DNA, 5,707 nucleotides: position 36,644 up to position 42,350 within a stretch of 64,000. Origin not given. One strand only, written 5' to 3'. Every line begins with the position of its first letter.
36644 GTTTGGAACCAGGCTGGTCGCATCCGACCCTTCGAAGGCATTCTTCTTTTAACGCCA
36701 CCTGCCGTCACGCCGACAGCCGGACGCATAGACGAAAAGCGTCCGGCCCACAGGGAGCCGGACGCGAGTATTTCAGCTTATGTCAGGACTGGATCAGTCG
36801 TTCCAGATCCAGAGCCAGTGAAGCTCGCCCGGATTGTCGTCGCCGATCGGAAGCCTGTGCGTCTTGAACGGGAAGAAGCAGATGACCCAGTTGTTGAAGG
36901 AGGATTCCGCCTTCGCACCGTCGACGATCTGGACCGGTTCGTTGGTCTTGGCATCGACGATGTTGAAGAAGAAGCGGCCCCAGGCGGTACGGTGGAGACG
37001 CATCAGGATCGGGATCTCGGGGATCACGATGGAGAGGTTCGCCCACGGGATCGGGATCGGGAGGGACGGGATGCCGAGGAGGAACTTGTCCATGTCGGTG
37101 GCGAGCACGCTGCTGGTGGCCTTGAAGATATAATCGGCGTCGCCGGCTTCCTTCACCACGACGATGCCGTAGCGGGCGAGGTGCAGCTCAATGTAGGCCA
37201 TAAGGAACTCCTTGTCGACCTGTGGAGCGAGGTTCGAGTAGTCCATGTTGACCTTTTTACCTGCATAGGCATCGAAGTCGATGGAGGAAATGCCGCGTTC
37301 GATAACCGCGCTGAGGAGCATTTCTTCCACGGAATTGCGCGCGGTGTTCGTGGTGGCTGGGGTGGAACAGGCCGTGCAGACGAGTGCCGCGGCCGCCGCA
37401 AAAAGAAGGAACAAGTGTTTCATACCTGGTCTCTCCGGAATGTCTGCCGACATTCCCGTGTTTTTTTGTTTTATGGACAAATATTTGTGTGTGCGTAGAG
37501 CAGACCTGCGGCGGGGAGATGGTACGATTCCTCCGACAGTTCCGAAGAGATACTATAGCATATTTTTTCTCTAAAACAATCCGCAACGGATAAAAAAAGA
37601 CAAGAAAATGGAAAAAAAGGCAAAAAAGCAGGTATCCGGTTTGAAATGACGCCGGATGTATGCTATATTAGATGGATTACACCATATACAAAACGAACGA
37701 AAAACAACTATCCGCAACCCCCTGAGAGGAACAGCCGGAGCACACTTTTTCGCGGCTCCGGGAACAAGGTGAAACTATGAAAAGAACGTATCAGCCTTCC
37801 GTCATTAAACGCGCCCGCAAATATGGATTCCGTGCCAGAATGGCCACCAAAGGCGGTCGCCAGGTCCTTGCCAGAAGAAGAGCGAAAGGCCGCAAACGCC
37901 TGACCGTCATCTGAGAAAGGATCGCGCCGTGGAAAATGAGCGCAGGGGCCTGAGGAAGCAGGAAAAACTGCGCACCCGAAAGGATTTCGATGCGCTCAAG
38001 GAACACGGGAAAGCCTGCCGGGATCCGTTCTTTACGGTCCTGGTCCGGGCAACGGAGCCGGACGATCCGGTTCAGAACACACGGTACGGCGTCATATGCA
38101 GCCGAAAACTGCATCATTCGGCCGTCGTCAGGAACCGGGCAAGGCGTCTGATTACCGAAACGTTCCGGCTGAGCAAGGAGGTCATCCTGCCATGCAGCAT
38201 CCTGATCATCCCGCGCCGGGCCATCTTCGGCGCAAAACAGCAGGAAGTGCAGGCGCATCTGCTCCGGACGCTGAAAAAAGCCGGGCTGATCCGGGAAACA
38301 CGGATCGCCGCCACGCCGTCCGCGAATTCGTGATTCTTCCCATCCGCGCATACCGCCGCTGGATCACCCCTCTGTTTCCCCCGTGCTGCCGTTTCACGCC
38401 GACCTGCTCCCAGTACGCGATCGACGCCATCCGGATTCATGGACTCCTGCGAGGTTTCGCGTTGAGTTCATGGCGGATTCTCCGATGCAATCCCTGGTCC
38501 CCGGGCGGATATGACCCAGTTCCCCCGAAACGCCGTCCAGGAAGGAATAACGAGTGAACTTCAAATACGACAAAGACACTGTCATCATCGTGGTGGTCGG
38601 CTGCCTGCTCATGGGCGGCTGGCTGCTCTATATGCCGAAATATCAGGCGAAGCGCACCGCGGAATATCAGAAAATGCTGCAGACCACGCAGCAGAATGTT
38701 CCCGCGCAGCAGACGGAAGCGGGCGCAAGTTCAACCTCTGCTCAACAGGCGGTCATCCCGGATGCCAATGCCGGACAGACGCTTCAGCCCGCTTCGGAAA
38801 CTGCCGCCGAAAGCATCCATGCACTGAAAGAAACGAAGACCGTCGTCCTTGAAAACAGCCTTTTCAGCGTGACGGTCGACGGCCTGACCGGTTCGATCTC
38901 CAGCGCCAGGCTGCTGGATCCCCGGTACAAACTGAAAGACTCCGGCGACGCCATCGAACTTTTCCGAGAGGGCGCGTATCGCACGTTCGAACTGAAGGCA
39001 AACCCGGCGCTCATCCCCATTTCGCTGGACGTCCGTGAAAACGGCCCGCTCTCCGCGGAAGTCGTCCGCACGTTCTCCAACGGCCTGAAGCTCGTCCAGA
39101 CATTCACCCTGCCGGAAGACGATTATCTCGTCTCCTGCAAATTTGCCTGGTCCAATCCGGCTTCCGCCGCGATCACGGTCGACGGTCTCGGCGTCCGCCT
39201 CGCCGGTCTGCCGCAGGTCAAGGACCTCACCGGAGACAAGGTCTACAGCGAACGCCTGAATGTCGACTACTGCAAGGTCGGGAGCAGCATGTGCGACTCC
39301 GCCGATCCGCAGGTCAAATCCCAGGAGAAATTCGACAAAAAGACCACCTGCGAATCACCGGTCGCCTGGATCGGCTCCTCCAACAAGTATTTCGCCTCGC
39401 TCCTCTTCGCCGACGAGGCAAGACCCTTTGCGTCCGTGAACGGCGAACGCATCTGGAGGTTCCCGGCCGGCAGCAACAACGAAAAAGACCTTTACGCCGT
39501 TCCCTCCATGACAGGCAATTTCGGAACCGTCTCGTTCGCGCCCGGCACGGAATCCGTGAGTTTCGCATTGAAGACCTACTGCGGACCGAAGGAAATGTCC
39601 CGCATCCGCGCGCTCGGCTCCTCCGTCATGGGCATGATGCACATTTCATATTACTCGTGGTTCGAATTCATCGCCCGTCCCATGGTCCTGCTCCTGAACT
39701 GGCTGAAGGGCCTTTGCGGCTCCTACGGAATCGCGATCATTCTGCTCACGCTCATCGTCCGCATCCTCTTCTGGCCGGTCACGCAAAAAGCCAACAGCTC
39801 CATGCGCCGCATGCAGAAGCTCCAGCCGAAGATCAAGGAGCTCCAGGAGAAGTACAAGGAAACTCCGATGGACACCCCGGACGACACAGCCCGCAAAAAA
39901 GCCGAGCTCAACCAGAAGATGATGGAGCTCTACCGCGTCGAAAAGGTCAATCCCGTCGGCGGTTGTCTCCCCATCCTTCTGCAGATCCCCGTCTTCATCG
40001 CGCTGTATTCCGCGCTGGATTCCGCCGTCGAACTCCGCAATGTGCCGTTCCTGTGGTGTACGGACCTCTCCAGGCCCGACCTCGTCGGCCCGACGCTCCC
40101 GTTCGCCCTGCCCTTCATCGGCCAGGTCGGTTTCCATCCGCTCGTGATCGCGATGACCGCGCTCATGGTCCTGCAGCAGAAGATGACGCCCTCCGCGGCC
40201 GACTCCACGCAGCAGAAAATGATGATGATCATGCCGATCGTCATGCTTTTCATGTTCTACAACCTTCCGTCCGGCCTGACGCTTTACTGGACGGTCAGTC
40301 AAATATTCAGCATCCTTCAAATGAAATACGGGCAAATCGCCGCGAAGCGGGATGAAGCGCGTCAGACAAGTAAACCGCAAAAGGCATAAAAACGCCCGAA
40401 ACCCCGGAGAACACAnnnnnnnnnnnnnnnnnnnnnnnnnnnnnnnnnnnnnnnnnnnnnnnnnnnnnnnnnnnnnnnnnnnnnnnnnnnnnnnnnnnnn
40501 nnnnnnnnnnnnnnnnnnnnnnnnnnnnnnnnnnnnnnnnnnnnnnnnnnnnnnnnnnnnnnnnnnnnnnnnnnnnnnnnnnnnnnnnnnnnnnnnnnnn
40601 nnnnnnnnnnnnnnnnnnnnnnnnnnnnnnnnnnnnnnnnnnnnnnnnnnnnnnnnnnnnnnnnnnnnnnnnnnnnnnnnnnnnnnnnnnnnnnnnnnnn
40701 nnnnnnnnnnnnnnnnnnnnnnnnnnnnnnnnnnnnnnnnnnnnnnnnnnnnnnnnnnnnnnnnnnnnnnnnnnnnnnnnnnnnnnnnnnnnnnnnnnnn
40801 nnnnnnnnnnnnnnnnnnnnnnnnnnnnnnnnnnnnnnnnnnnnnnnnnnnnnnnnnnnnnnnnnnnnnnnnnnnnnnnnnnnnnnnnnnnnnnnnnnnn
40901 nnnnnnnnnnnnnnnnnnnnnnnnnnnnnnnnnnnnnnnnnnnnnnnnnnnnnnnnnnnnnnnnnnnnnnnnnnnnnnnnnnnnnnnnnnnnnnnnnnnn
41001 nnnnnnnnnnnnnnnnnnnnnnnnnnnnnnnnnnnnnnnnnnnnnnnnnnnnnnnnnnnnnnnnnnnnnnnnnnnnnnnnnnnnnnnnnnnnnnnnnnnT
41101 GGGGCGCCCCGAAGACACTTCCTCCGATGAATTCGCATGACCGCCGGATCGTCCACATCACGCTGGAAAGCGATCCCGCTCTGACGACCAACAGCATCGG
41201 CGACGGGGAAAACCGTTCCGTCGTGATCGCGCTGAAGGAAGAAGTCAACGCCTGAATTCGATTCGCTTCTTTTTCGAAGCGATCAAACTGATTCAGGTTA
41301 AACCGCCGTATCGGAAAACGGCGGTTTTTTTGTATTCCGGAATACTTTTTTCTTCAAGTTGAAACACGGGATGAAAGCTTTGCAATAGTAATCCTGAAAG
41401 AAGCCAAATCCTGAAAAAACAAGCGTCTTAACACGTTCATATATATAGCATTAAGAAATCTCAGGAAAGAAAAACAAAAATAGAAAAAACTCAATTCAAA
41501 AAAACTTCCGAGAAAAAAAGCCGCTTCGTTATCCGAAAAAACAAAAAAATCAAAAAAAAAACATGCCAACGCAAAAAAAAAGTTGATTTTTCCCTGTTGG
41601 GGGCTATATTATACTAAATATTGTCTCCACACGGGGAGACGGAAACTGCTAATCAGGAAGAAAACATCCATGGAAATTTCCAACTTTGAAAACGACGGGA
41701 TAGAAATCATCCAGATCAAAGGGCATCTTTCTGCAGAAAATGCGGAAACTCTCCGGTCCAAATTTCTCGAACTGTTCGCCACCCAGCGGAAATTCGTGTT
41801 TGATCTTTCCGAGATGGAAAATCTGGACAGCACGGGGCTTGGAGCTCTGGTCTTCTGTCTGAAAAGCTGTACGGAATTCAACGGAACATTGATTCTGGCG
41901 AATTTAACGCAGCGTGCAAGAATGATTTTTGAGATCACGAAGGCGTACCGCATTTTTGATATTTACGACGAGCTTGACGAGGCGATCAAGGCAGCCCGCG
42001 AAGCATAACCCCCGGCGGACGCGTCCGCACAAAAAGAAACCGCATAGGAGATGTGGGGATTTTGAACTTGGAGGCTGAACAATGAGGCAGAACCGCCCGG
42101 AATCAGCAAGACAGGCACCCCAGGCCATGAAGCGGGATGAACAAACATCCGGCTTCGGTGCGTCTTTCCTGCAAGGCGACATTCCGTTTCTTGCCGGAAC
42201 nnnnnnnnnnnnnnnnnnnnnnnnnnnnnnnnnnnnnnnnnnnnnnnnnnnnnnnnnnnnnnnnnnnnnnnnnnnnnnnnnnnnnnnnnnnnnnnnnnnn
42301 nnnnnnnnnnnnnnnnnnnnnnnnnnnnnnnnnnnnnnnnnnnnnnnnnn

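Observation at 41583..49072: Candidate new regulatory architecture: a polysaccharide export module led by a STAS partner-switching protein and built around two pseudoenzymes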

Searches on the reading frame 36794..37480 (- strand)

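Call 22: search_protein_families(library=pfam, proteins=[window:36794-37480:-], max_evalue=0.0001)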
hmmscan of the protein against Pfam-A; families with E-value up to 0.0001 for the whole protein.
window:36794-37480:- (228 aa): 1 family
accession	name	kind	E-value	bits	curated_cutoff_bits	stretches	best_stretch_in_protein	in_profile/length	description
PF20360.3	DUF6655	-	2.8e-07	30.5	27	1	43-205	9-182/259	Family of unknown function (DUF6655)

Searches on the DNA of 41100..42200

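Call 72: search_rna_families(source=window, start=41100, end=42200, threshold=evalue, max_evalue=1)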
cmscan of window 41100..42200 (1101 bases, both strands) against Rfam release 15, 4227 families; matches with E-value up to 1: 3.
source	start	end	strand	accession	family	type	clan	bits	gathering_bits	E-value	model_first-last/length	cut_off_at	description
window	41157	41303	-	RF01452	S_pombe_snR99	Gene; snRNA; snoRNA; HACA-box;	-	20.6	90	0.046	1-185/185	no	small nucleolar RNA snR99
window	42044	42107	+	RF01121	sR38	Gene; snRNA; snoRNA; CD-box;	-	17.4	50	0.22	1-59/59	no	Small nucleolar RNA sR38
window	41140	41285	+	RF01408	sraL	Gene; sRNA;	-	16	39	0.65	1-142/142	no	sraL Hfq binding RNA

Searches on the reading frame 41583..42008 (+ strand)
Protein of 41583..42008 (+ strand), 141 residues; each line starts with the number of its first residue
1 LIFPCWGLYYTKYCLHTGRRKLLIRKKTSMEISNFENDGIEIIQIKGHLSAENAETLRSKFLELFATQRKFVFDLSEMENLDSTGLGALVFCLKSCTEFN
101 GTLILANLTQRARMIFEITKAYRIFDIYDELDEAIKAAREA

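Call 3: search_protein_families(library=pfam, proteins=[window:41583-42008:+], max_evalue=0.1)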
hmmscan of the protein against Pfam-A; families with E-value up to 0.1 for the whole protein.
window:41583-42008:+ (141 aa): 3 families
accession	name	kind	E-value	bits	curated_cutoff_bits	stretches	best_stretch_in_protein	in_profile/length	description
PF01740.26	STAS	-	1.6e-18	66.8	22.6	1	36-134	6-106/106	STAS domain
PF13466.11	STAS_2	-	2.2e-10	41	29.2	1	43-118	1-76/80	STAS domain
PF11088.13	RL11D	-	0.092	13.5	25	0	80-123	41-83/99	Glycoprotein encoding membrane proteins RL5A and RL6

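Call 4: search_protein_families(library=ncbifam, proteins=[window:41583-42008:+], max_evalue=0.1)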
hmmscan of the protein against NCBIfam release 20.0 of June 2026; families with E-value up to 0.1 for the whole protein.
window:41583-42008:+ (141 aa): 9 families
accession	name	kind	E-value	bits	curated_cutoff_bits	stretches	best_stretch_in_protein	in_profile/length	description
TIGR00377.1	ant_ant_sig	superfamily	7.2e-16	58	53.45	1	30-133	3-108/108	anti-sigma factor antagonist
TIGR02886.1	spore_II_AA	equivalog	2.5e-11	43.5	114.75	1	40-135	9-106/106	anti-sigma F factor antagonist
NF008660.1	PRK11660.1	equivalog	0.00011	20.7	614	1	34-132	459-559/572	C4-dicarboxylic acid transporter DauA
NF002134.0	PRK00971.1-4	equivalog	0.0073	15.1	557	1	34-98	323-387/429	glutaminase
NF033618.0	mlaB_1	equivalog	0.015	15.7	90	1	42-113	11-80/94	lipid asymmetry maintenance protein MlaB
TIGR00815.1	sulP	subfamily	0.031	12.7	380.45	1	36-113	453-541/565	sulfate permease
NF041225.1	Cas_III-E_gRAMP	equivalog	0.043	11.2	700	1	53-100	1475-1521/1636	type III-E CRISPR-associated gRAMP effector Cas7-11e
NF053881.1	TransRegDeoRBac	equivalog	0.058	12.6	420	1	29-68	124-163/311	DNA-binding transcriptional repressor DeoR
NF009276.0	PRK12633.1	equivalog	0.067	12.9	383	1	49-104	19-74/234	flagellar basal body rod modification protein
